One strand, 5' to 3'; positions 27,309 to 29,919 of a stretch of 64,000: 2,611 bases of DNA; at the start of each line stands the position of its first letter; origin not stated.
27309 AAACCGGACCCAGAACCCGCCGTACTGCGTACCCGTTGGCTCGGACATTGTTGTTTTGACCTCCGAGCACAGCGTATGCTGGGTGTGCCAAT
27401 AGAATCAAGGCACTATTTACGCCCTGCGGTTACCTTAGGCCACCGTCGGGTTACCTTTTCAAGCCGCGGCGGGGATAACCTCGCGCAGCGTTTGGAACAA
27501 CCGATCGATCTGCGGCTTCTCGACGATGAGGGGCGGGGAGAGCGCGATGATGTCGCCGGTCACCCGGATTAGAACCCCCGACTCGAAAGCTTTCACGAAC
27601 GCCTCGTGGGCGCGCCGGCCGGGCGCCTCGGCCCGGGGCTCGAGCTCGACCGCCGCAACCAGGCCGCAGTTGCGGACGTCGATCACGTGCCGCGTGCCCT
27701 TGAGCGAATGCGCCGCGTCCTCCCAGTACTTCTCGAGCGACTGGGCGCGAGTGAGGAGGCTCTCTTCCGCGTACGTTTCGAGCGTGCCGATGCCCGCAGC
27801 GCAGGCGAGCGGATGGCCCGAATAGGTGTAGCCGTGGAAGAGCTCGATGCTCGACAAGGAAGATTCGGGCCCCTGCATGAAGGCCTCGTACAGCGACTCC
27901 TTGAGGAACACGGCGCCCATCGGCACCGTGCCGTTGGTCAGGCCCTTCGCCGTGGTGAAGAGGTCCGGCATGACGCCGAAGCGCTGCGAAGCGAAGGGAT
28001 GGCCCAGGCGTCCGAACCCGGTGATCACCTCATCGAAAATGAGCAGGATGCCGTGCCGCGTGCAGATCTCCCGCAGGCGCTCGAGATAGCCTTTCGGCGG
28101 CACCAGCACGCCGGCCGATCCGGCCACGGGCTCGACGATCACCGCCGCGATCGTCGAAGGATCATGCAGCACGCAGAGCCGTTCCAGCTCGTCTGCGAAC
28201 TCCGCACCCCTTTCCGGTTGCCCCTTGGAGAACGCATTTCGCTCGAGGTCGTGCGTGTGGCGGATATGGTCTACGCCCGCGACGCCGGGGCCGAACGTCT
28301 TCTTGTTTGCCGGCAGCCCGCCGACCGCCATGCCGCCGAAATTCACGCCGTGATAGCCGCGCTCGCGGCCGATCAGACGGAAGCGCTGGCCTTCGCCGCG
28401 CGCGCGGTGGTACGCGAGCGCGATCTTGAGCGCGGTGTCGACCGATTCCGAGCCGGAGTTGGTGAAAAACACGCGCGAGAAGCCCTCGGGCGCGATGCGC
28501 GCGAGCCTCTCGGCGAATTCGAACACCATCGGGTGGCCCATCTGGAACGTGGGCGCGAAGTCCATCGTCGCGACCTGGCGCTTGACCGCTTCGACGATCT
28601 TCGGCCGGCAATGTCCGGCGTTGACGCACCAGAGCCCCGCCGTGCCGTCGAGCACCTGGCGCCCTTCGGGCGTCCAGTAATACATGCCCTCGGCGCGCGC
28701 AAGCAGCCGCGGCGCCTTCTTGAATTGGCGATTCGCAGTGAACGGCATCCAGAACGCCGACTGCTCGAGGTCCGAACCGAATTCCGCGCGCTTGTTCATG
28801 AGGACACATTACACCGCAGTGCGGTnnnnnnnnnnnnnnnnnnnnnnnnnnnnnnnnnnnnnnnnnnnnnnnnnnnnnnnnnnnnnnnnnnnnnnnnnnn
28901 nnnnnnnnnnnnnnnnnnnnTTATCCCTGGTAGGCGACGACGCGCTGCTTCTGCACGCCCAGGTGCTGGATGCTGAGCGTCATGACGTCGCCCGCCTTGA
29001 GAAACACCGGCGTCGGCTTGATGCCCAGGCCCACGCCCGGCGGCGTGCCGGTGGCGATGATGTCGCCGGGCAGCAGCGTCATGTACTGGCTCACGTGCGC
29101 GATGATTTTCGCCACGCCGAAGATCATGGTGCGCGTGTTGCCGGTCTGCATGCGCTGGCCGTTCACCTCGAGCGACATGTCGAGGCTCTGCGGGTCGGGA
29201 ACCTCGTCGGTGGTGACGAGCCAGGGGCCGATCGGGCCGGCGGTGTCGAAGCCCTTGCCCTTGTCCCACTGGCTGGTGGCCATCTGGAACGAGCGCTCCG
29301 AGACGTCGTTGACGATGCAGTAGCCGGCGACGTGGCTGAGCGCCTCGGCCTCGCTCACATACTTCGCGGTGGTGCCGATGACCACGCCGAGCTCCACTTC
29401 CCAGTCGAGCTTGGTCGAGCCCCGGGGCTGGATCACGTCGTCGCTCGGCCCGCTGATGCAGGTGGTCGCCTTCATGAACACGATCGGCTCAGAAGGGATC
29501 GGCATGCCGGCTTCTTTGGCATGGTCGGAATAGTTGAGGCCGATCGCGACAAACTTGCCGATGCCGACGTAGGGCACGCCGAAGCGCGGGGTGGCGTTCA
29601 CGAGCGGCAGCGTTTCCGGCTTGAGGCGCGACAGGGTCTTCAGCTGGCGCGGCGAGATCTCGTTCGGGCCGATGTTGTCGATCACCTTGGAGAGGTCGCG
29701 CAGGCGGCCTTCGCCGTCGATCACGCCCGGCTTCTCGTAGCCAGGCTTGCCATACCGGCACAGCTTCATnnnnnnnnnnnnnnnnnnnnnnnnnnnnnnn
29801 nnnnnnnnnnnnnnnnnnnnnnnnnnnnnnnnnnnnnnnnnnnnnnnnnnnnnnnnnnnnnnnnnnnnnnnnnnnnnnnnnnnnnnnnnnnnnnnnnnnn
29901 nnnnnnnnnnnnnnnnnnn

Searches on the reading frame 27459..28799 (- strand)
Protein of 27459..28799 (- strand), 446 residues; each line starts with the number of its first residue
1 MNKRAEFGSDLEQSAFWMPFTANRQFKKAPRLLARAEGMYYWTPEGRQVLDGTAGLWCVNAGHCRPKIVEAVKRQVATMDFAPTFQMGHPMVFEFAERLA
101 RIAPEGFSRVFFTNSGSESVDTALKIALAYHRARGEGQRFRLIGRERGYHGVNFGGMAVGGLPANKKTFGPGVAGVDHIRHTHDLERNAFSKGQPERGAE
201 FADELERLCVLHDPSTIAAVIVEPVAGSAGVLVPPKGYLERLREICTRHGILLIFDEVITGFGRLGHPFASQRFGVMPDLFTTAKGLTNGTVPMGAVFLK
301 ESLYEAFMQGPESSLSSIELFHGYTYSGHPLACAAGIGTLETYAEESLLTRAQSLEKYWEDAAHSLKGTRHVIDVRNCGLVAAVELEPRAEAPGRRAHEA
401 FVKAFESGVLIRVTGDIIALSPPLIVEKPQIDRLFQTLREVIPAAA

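Call 10: search_protein_families(library=ncbifam, proteins=[window:27459-28799:-])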
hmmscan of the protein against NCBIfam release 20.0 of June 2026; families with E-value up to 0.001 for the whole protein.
window:27459-28799:- (446 aa): 70 families (the best 25 are shown)
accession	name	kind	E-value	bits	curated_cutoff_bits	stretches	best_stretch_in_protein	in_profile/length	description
NF052567.1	OmAmTferAptACaul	equivalog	8.3e-223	739.8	500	1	14-442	3-428/431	omega-aminotransferase AptA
NF005102.0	PRK06541.1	equivalog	2.2e-114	382.5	574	1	12-443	16-454/460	aspartate aminotransferase family protein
NF005683.0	PRK07481.1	subfamily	9.5e-113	377.5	575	1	7-442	5-447/453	hypothetical protein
NF005682.0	PRK07480.1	subfamily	7.2e-109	364.5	510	1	10-443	15-450/459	aminotransferase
NF004767.0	PRK06105.1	subfamily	2.5e-106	356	517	1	21-441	21-446/460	aminotransferase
TIGR00508.1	bioA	equivalog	3.6e-105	352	405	1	17-442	2-418/419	adenosylmethionine--8-amino-7-oxononanoate transaminase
NF005447.0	PRK07036.1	equivalog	2.2e-102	343.2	618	1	19-443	24-453/468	aminotransferase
NF004624.0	PRK05964.1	equivalog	2.3e-95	319.6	494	1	11-442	9-422/427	adenosylmethionine--8-amino-7-oxononanoate transaminase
NF004625.0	PRK05965.1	subfamily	1e-91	308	729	1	27-441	26-444/460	hypothetical protein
NF005684.0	PRK07482.1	subfamily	7.5e-89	298.4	687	1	11-442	11-452/464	hypothetical protein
NF005812.0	PRK07678.1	subfamily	4.3e-86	289.3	488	1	29-442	29-447/451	aminotransferase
NF004718.0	PRK06062.1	subfamily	5.4e-83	279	472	1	24-443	33-447/454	hypothetical protein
NF005685.0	PRK07483.1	equivalog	7.6e-83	278.8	485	1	23-445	6-438/444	aspartate aminotransferase family protein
NF041821.1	daptide_amino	equivalog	1.2e-82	277.7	450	1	22-442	6-404/405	daptide-type RiPP biosynthesis aminotransferase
NF005993.0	PRK08117.1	subfamily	1.9e-81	273.9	574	1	33-442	29-427/433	aspartate aminotransferase family protein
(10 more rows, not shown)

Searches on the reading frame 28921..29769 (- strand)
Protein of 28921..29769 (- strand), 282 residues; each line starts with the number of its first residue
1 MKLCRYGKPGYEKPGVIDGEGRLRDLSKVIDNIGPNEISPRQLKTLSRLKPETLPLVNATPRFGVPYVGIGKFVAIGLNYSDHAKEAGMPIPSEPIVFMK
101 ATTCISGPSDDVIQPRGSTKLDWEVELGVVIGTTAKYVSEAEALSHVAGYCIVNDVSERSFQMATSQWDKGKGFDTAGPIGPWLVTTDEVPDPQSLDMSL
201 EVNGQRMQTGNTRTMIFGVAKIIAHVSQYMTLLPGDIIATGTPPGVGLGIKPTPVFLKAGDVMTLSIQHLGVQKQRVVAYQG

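Call 10: search_protein_families(library=ncbifam, proteins=[window:28921-29769:-])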
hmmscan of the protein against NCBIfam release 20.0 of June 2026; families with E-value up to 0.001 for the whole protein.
window:28921-29769:- (282 aa): 7 families
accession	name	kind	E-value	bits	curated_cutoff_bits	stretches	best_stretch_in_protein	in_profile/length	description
NF053535.1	DhyDRhmHlse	equivalog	6.3e-140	465.4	500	1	1-281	1-282/284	2,4-didehydro-3-deoxy-L-rhamnonate hydrolase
TIGR02303.1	HpaG-C-term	equivalog_domain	4e-50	170.6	276.4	1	70-278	42-243/245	4-hydroxyphenylacetate degradation bifunctional isomerase/decarboxylase, C-terminal subunit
NF011750.0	PRK15203.1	equivalog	2.8e-41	141.7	811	1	63-247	215-400/429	4-hydroxyphenylacetate degradation bifunctional isomerase/decarboxylase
NF007967.0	PRK10691.1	equivalog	3e-40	137.9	201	1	70-269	16-211/219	fumarylacetoacetate hydrolase family protein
NF009399.0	PRK12764.1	equivalog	1.4e-36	126.6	444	1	70-248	21-198/501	fumarylacetoacetate hydrolase family protein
TIGR02305.1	HpaG-N-term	equivalog_domain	6.9e-31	107.4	228.65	1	91-244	29-180/205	4-hydroxyphenylacetate degradation bifunctional isomerase/decarboxylase, N-terminal subunit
TIGR01266.1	fum_ac_acetase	equivalog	2.8e-06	26.5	375.3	1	118-188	194-268/420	fumarylacetoacetase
